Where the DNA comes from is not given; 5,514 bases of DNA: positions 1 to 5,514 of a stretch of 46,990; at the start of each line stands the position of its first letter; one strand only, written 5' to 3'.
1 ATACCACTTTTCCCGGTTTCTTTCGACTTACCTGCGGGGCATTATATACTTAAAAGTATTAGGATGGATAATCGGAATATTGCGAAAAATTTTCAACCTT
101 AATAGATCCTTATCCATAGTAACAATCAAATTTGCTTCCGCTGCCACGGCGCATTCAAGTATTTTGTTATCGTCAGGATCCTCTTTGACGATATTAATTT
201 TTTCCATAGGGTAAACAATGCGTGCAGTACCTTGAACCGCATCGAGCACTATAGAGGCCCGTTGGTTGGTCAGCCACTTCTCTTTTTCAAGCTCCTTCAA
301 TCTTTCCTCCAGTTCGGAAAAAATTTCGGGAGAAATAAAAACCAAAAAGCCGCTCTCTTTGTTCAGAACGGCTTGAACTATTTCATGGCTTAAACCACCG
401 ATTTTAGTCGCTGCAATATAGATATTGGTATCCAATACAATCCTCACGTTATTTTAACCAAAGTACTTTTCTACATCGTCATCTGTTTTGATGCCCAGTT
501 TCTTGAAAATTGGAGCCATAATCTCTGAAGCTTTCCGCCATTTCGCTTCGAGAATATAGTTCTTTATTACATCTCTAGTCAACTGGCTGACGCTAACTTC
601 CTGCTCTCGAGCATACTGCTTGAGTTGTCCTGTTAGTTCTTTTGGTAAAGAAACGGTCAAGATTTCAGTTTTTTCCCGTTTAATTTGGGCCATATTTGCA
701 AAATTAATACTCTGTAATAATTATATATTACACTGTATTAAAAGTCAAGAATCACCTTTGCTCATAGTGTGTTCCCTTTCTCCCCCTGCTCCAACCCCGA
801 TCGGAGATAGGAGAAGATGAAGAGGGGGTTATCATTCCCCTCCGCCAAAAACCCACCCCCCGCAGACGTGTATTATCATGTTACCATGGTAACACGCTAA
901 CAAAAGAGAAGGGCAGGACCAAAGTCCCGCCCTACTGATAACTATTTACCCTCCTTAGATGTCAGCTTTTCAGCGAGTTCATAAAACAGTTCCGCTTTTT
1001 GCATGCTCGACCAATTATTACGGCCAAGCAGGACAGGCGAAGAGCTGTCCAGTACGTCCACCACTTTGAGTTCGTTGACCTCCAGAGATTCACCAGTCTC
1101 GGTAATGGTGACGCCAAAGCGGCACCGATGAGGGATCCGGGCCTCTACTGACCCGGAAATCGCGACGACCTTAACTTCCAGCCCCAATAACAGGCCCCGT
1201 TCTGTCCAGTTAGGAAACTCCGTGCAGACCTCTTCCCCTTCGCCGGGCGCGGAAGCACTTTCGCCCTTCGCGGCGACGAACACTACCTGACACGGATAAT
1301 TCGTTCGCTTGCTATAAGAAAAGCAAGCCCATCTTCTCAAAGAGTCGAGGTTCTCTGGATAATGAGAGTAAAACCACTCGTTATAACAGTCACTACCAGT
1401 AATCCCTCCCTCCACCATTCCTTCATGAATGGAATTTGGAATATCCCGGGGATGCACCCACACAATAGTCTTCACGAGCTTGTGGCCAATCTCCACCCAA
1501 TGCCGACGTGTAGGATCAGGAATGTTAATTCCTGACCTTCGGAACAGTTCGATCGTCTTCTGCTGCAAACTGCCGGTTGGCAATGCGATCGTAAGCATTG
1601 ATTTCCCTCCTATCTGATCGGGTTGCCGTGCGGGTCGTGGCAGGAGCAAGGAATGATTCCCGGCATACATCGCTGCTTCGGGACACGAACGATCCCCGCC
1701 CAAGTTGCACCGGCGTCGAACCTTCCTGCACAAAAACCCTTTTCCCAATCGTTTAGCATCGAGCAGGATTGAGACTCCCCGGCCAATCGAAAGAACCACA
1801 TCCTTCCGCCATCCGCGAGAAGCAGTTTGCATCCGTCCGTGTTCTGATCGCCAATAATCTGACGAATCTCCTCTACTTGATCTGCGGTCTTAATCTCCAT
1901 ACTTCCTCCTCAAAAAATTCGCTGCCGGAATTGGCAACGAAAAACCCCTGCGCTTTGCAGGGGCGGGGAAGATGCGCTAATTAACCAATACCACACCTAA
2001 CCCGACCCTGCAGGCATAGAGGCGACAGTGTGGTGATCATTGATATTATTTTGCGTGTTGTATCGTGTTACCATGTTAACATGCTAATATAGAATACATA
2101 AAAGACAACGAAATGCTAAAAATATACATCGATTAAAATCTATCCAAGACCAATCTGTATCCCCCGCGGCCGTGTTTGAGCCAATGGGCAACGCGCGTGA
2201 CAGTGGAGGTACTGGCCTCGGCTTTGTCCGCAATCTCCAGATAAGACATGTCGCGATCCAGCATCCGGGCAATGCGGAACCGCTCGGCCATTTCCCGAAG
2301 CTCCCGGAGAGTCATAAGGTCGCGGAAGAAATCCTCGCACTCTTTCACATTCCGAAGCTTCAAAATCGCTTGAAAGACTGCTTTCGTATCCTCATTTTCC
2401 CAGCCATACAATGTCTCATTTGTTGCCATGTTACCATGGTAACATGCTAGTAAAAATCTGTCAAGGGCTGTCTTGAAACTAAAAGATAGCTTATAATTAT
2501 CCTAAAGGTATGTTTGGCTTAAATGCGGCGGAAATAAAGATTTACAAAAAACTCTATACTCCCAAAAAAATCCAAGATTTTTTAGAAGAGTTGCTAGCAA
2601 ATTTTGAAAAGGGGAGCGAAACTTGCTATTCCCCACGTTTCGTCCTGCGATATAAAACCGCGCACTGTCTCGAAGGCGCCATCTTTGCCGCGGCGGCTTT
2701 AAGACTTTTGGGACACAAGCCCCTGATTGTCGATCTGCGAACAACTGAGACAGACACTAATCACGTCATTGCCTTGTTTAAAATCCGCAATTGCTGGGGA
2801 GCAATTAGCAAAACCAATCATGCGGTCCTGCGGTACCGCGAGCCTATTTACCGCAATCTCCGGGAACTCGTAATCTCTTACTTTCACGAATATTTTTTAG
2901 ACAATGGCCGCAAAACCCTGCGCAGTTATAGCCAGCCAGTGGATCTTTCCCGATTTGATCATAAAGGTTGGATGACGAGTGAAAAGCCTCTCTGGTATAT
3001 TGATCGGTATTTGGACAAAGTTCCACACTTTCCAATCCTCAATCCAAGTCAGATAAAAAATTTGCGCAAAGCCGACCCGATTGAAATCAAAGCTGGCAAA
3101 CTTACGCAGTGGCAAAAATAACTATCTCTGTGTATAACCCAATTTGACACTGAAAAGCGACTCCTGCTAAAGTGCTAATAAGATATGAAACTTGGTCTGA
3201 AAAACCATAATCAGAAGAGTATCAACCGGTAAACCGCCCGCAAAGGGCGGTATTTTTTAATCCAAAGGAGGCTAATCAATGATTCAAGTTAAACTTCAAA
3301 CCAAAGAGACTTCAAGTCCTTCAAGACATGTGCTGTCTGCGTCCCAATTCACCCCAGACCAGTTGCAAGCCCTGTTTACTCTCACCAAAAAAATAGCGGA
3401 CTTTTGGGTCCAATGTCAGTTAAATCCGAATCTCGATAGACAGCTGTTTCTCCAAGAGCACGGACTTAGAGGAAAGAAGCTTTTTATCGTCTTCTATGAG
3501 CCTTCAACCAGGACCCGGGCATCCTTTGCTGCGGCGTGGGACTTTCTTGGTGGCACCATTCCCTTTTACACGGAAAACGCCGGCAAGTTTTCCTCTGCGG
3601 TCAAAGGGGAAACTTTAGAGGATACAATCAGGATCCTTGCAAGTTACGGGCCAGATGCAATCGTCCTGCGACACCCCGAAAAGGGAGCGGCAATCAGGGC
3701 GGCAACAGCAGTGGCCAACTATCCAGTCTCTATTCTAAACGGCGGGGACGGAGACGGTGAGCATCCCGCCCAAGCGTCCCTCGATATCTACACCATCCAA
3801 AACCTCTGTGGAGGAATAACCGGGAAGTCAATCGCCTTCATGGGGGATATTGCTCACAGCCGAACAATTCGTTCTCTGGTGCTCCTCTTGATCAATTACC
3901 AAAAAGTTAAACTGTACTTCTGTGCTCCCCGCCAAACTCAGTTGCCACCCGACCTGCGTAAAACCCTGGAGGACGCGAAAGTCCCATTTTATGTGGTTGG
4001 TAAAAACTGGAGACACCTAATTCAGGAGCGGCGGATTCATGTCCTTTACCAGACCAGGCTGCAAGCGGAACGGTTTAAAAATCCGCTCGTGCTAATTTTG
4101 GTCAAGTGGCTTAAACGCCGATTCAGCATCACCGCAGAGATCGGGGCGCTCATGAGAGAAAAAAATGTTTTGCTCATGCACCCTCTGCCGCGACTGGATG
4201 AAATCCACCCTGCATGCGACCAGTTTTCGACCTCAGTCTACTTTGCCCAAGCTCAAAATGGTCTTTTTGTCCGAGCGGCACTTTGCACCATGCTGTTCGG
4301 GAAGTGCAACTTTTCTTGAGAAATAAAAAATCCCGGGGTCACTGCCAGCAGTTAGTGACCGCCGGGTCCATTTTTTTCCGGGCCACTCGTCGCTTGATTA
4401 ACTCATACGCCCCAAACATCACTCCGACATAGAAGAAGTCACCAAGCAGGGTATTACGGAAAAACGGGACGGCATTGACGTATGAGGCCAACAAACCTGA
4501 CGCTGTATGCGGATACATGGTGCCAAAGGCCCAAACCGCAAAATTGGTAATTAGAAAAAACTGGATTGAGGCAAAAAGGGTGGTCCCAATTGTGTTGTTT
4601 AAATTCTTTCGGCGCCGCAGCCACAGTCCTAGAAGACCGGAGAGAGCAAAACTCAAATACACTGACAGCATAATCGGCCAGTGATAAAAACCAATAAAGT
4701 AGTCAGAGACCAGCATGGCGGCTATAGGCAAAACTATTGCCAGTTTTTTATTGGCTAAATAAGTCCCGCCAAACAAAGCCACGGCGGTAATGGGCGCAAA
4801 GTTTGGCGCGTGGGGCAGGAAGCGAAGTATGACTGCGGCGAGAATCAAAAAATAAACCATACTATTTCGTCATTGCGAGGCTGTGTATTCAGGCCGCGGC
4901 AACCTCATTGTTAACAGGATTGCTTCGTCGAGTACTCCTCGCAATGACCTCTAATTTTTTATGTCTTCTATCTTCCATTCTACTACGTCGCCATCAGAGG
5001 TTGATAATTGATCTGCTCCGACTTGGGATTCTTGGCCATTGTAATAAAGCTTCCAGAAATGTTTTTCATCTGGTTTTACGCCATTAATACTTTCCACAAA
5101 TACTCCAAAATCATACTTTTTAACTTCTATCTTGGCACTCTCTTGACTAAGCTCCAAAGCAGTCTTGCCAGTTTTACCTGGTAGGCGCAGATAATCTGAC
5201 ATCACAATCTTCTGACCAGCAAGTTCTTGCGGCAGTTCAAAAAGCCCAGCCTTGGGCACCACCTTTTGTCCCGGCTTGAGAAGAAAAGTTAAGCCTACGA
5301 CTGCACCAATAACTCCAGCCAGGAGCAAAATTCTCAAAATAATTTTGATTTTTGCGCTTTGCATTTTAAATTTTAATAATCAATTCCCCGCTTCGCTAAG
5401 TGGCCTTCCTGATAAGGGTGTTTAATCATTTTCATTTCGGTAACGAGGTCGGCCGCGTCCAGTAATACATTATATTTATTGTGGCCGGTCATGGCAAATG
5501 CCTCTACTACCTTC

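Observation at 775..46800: Window-wide spread of GC-rich nested palindromes that supply start regions, stop codons and internal loops of genes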

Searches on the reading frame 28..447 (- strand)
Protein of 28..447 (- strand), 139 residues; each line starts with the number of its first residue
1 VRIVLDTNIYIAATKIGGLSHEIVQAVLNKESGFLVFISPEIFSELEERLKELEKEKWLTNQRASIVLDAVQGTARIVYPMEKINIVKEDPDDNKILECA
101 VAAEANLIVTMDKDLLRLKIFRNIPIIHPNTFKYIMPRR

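Call 41: search_protein_families(library=pfam, proteins=[window:28-447:-], max_evalue=0.01)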
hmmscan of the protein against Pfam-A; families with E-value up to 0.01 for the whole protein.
window:28-447:- (139 aa): 4 families
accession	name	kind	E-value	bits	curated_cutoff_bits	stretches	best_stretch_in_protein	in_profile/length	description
PF13470.12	PIN_3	-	1.1e-16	62.1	27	1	2-114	1-115/115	PIN domain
PF01850.27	PIN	-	2.2e-05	25.5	23.6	1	3-118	1-117/120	PIN domain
PF10130.15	PIN_2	-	0.00062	20.4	22.4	1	4-116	1-116/133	PIN domain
PF18477.7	PIN_9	-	0.0065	17.1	26.3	0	82-128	67-112/116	PIN like domain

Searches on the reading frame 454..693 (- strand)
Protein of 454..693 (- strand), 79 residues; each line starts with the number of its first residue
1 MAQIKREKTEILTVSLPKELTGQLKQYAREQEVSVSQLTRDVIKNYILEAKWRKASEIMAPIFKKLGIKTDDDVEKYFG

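Call 41: search_protein_families(library=pfam, proteins=[window:454-693:-], max_evalue=0.01)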
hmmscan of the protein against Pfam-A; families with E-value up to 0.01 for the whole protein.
window:454-693:- (79 aa): 4 families
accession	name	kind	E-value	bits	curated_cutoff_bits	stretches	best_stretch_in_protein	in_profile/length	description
PF19891.5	DUF6364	-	6.3e-07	30.2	27.3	1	11-72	4-57/70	Family of unknown function (DUF6364)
PF07878.17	RHH_5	-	6.7e-06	26.2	26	1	13-47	5-39/43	CopG-like RHH_1 or ribbon-helix-helix domain, RHH_5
PF01402.27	RHH_1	-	5.1e-05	23.5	20.5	1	12-47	2-37/39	Ribbon-helix-helix protein, copG family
PF12441.14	CopG_antitoxin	-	0.0071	17.5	28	1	3-45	37-78/79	CopG antitoxin of type II toxin-antitoxin system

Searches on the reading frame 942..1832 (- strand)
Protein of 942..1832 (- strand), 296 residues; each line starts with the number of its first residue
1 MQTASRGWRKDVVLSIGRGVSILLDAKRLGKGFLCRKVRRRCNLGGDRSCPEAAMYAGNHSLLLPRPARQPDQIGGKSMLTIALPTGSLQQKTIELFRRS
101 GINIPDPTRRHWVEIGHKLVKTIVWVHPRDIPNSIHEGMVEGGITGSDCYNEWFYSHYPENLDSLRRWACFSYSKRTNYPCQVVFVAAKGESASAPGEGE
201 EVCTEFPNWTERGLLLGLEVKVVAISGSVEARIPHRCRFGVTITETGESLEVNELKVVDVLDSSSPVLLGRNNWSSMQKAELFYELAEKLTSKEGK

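Call 41: search_protein_families(library=pfam, proteins=[window:942-1832:-], max_evalue=0.01)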
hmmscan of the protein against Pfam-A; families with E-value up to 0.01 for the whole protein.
window:942-1832:- (296 aa): 1 family
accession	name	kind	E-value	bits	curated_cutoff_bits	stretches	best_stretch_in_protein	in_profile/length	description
PF01634.23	HisG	-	4.1e-17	63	25.5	1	128-290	2-156/158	ATP phosphoribosyltransferase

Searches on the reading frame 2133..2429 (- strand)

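Call 41: search_protein_families(library=pfam, proteins=[window:2133-2429:-], max_evalue=0.01)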
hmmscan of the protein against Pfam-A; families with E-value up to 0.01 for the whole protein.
window:2133-2429:- (98 aa): 3 families
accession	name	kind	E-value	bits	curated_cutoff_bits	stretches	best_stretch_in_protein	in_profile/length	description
PF01371.25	Trp_repressor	-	4.3e-24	84.8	27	1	15-97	3-86/88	Trp repressor protein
PF13936.12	HTH_38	-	4.6e-05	23.5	27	1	48-80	8-40/44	Helix-turn-helix domain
PF13384.12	HTH_23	-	0.00027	21.1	24.6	1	48-87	5-45/50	Homeodomain-like domain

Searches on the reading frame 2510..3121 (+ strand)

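Call 41: search_protein_families(library=pfam, proteins=[window:2510-3121:+], max_evalue=0.01)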
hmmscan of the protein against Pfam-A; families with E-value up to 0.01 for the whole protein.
window:2510-3121:+ (203 aa): 1 family
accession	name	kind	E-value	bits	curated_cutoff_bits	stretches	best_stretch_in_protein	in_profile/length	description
PF04473.18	DUF553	-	0.0021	17.9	20.5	1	36-94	47-106/140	Transglutaminase-like domain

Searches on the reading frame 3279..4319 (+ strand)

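Call 41: search_protein_families(library=pfam, proteins=[window:3279-4319:+], max_evalue=0.01)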
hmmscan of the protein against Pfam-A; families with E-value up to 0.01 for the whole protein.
window:3279-4319:+ (346 aa): 2 families
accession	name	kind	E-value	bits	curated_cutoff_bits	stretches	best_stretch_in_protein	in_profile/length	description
PF02729.26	OTCace_N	-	1.1e-34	120.1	29.9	1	16-174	1-147/148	Aspartate/ornithine carbamoyltransferase, carbamoyl-P binding domain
PF00185.30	OTCace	-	4.4e-16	59.8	29.4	1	182-338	2-156/157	Aspartate/ornithine carbamoyltransferase, Asp/Orn binding domain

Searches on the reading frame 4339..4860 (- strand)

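Call 41: search_protein_families(library=pfam, proteins=[window:4339-4860:-], max_evalue=0.01)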
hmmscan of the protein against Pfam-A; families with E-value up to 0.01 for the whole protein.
window:4339-4860:- (173 aa): 1 family
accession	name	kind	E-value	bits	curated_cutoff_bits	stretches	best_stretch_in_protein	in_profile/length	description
PF20221.3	DUF6580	-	1e-53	182.3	27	1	2-159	10-159/162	Family of unknown function (DUF6580)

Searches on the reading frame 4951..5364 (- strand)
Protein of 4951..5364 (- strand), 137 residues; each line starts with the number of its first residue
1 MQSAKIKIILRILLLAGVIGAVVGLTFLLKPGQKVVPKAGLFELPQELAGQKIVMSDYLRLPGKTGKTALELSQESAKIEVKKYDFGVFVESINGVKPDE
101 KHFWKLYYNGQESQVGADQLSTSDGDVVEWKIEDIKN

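Call 41: search_protein_families(library=pfam, proteins=[window:4951-5364:-], max_evalue=0.01)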
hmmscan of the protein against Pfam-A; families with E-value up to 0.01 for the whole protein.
window:4951-5364:- (137 aa): 1 family
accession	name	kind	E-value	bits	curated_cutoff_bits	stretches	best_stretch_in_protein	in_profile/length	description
PF14478.12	DUF4430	-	5.7e-13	49.5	23.8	1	66-133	1-71/72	Domain of unknown function (DUF4430)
